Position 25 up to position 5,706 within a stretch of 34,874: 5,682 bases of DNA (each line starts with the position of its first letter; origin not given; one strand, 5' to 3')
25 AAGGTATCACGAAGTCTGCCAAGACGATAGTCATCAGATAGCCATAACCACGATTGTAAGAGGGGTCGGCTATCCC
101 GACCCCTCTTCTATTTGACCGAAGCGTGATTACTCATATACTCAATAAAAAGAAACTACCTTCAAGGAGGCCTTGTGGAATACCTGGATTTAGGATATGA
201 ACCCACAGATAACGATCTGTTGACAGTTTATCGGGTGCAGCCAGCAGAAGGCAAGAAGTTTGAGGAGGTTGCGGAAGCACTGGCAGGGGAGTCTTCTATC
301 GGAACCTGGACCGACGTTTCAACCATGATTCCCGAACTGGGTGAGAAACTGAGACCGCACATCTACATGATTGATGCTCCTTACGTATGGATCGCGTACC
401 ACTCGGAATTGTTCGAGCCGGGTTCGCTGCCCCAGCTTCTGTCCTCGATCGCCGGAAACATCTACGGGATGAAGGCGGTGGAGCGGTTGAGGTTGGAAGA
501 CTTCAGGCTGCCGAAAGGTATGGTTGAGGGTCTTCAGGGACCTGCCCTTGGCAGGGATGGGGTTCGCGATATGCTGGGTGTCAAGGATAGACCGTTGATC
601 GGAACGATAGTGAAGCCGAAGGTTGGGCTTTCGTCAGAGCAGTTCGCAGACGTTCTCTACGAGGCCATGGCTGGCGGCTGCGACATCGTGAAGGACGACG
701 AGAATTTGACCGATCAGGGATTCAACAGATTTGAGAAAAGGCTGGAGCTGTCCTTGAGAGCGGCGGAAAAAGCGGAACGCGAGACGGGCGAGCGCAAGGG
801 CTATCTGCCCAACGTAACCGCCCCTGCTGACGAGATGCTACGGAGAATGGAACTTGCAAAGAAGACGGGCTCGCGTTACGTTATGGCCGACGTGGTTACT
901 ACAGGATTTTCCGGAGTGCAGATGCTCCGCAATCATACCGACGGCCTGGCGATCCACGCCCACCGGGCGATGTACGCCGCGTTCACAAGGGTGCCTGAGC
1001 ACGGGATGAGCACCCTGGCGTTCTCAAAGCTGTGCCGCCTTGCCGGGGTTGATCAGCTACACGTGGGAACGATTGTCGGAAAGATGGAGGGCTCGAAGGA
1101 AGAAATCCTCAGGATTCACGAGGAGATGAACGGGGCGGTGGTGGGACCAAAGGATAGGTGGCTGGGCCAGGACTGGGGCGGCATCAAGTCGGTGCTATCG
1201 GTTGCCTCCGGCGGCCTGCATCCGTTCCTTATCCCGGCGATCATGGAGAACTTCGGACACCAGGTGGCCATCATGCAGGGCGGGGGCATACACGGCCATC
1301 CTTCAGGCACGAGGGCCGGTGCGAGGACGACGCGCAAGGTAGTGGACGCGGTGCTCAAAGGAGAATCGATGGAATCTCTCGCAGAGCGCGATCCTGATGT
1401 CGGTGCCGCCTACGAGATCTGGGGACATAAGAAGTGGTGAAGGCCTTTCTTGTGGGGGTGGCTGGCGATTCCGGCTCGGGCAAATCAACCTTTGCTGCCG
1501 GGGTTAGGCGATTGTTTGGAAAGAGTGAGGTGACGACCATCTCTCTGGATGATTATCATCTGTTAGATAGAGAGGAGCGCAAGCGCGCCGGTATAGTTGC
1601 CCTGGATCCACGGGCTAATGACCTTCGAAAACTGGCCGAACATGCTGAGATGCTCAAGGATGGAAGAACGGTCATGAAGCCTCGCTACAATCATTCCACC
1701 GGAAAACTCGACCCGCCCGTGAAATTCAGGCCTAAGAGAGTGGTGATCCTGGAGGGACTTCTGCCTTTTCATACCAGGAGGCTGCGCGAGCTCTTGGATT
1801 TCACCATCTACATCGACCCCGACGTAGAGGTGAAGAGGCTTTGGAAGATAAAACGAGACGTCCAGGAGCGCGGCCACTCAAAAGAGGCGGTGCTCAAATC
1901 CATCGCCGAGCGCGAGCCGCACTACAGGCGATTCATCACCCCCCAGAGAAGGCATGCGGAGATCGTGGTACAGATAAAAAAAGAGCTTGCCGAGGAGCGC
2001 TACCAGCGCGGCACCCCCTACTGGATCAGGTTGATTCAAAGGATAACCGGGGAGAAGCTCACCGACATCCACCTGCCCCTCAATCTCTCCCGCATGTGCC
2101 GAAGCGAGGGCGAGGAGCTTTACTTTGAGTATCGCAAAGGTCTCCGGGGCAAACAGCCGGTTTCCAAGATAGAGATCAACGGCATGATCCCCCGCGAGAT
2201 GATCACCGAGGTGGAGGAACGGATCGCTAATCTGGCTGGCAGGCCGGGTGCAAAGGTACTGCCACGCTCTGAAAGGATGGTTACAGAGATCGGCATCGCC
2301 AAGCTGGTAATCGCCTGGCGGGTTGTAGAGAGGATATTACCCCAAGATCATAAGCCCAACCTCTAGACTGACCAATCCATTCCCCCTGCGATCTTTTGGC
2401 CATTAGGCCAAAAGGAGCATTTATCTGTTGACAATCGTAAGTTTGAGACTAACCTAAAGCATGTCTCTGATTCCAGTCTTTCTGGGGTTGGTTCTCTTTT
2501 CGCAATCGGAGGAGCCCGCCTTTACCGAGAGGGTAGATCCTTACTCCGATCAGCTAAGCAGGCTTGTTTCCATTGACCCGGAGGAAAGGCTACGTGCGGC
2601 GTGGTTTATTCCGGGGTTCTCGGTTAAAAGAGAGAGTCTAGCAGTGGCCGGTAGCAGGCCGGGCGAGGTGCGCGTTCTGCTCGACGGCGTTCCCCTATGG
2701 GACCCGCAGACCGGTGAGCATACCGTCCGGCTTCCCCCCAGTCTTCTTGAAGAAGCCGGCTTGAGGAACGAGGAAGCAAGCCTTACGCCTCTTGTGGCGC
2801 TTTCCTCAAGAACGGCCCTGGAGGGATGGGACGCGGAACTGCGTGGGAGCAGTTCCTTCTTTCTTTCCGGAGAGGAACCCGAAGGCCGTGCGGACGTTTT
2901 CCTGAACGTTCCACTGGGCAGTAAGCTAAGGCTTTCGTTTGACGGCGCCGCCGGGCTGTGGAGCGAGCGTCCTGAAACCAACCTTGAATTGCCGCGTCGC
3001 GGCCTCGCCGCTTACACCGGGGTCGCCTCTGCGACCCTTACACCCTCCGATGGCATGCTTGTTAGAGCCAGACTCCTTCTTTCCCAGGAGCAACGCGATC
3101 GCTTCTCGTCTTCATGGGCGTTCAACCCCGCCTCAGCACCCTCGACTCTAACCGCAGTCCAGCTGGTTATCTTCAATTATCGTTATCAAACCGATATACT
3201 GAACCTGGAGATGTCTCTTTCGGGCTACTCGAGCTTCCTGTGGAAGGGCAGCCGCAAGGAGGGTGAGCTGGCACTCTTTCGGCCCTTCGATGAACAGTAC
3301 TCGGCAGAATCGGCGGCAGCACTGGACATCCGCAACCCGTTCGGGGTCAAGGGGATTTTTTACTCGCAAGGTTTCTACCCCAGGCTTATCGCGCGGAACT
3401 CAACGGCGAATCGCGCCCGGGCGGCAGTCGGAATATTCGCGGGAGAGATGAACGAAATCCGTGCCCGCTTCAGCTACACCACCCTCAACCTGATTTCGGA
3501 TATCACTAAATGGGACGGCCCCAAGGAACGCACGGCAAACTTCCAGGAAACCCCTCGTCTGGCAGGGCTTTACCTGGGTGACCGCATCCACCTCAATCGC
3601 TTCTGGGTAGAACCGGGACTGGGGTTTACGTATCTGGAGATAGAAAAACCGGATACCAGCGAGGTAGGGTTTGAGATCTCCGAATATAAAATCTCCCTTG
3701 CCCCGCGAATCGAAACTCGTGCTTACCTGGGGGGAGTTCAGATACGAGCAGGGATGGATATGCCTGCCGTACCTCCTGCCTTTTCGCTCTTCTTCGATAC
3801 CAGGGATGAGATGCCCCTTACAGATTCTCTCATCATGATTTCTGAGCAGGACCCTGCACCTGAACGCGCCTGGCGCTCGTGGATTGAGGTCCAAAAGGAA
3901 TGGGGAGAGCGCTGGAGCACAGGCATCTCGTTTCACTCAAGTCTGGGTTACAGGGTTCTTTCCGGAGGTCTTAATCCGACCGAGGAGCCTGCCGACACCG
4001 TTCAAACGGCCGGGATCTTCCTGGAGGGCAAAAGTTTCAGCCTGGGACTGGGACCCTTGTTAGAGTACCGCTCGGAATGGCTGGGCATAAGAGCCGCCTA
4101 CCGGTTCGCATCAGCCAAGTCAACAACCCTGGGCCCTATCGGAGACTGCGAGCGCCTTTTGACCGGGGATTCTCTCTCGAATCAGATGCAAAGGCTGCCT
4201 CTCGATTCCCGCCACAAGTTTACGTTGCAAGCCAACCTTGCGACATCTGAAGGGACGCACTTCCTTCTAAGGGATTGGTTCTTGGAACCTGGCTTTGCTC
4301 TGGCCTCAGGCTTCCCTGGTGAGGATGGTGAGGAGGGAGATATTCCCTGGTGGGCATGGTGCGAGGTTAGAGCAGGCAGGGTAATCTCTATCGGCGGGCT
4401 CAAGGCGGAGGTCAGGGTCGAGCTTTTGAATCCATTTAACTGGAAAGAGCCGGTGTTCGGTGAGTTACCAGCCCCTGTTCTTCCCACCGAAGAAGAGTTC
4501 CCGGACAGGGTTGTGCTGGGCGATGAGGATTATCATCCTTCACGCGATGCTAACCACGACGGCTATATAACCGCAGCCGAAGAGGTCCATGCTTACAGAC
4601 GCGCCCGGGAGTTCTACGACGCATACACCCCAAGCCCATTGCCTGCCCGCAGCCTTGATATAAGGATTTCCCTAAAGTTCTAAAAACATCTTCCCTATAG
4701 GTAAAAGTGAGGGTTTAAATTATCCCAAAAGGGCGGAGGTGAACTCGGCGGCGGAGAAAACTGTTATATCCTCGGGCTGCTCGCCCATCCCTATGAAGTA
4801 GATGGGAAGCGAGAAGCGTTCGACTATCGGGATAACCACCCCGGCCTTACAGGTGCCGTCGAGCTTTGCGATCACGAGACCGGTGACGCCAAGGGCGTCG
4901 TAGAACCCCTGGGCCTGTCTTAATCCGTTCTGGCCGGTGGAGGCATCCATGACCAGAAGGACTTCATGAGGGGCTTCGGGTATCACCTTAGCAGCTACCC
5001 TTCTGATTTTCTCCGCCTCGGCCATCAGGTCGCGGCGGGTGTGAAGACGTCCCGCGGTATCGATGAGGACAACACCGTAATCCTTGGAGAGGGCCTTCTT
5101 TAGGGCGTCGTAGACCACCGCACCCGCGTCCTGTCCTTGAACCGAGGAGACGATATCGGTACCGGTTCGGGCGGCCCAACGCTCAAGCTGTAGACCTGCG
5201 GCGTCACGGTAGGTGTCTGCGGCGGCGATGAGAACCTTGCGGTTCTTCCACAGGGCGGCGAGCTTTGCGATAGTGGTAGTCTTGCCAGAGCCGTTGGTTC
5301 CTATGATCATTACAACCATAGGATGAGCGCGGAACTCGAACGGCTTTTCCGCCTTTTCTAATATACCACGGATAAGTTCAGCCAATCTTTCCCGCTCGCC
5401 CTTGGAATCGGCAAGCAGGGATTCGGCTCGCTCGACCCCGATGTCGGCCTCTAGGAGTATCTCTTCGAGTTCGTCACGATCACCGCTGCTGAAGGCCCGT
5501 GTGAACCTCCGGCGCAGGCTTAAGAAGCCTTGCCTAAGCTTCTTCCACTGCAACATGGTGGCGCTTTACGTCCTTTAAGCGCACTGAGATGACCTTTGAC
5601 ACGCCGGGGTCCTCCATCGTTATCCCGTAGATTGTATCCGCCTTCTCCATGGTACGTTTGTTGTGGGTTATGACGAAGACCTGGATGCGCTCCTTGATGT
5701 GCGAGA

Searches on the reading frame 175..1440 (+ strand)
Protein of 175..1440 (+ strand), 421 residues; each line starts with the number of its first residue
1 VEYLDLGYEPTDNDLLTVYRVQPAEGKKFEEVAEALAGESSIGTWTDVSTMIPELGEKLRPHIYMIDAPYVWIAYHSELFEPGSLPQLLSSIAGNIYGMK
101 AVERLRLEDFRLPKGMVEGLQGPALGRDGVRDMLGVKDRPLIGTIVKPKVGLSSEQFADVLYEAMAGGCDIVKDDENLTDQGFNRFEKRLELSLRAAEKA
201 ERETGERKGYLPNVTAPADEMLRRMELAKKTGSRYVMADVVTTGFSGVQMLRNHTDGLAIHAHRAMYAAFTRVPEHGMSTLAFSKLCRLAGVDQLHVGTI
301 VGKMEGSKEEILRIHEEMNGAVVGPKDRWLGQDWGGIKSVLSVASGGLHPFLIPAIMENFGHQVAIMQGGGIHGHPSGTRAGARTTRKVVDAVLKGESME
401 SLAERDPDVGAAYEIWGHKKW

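Call 49: search_protein_families(library=pfam, proteins=[window:175-1440:+], max_evalue=0.00001)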
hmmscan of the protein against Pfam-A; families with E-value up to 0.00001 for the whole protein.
window:175-1440:+ (421 aa): 2 families
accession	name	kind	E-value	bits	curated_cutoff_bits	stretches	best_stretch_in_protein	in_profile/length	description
PF00016.26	RuBisCO_large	-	4.1e-82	276.2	30.1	1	130-416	5-299/299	Ribulose bisphosphate carboxylase large chain, catalytic domain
PF02788.21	RuBisCO_large_N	-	2.2e-40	138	20.7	1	2-115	1-119/120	Ribulose bisphosphate carboxylase large chain, N-terminal domain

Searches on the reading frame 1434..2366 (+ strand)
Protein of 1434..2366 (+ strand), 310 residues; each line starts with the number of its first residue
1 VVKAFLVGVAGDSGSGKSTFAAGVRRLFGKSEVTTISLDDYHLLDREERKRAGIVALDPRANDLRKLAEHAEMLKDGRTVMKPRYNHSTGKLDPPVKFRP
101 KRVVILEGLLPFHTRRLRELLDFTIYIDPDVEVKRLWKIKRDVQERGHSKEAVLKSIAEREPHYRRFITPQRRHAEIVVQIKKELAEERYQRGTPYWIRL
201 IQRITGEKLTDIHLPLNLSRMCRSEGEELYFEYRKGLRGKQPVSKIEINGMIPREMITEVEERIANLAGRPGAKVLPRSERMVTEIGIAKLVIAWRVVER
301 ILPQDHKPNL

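Call 49: search_protein_families(library=pfam, proteins=[window:1434-2366:+], max_evalue=0.00001)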
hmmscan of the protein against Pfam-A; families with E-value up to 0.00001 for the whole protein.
window:1434-2366:+ (310 aa): 1 family
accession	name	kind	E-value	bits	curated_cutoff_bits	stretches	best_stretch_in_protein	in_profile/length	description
PF00485.24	PRK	-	3.3e-50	171.1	22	1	7-181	2-189/196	Phosphoribulokinase / Uridine kinase family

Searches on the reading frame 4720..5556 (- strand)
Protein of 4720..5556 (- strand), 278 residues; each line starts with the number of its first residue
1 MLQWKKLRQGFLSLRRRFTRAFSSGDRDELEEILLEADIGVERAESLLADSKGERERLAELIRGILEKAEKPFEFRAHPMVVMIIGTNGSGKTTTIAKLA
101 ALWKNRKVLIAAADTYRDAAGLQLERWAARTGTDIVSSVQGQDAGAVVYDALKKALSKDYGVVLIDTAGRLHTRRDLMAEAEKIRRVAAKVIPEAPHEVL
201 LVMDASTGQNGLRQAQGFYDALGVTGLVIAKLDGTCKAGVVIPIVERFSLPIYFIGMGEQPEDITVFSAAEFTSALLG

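Call 49: search_protein_families(library=pfam, proteins=[window:4720-5556:-], max_evalue=0.00001)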
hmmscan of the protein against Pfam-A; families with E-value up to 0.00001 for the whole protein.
window:4720-5556:- (278 aa): 2 families
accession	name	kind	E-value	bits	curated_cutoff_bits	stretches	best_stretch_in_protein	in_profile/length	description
PF00448.28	SRP54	-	3.4e-63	213.3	22.7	1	79-278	1-196/196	SRP54-type protein, GTPase domain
PF13604.12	AAA_30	-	1.8e-06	28.3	27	1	80-191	19-119/191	AAA domain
